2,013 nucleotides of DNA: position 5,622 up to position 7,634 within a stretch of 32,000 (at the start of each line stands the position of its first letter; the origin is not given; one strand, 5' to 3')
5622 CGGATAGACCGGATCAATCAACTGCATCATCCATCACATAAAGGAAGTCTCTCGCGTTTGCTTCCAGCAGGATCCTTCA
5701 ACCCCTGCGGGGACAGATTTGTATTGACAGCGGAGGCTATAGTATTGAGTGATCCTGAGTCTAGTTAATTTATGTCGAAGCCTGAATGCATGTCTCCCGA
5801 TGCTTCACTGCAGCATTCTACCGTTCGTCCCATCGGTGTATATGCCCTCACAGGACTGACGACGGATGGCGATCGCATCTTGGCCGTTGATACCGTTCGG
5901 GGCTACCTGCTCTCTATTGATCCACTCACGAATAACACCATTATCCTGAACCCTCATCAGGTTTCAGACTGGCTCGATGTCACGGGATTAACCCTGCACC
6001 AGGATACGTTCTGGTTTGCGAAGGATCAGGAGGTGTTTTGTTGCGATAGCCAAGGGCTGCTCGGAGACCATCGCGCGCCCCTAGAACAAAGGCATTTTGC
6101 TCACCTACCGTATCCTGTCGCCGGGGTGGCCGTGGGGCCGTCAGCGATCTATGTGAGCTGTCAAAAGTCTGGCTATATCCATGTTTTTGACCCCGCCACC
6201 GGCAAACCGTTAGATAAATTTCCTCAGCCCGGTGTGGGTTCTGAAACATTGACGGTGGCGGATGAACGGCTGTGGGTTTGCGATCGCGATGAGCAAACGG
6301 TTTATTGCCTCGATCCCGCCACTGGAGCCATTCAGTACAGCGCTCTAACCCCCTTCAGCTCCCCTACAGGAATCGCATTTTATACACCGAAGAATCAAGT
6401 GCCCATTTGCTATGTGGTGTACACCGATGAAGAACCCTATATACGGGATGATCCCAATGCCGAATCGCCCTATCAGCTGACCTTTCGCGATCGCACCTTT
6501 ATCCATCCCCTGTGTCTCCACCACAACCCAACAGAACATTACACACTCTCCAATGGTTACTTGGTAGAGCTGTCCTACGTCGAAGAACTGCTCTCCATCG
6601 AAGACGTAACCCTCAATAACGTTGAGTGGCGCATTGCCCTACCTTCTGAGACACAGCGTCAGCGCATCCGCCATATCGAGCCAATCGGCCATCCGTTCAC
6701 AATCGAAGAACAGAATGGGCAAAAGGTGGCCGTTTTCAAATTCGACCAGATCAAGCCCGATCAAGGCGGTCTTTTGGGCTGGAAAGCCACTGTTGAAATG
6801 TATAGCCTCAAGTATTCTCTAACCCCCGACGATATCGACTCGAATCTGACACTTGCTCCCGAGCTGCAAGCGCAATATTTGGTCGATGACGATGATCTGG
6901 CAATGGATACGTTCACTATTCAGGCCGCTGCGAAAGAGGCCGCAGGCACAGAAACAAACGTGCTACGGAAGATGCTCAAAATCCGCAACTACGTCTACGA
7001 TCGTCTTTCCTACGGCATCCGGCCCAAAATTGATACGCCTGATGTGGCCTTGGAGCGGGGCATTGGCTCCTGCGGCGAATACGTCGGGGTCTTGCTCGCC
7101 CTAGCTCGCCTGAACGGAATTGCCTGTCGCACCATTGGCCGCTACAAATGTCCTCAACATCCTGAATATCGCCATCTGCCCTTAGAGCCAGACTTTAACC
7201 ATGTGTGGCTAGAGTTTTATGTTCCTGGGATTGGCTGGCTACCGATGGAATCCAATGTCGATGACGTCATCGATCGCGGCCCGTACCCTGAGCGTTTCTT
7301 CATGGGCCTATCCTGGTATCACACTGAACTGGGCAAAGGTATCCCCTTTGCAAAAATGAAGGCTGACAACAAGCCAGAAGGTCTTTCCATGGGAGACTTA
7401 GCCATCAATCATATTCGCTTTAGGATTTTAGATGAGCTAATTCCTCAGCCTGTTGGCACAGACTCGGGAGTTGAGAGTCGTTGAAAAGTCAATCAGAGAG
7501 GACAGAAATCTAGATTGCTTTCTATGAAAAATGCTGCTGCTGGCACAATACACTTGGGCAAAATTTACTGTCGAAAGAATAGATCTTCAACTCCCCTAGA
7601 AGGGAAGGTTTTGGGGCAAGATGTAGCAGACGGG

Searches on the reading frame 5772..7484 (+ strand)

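Call 44: search_protein_families(library=pfam, proteins=[window:5772-7484:+], max_evalue=0.00001)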
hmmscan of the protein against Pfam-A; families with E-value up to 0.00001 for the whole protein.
window:5772-7484:+ (570 aa): 1 family
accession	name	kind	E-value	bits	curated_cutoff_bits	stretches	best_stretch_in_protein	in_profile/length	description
PF01841.26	Transglut_core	-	3.6e-19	69.5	23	1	385-493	2-107/108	Transglutaminase-like superfamily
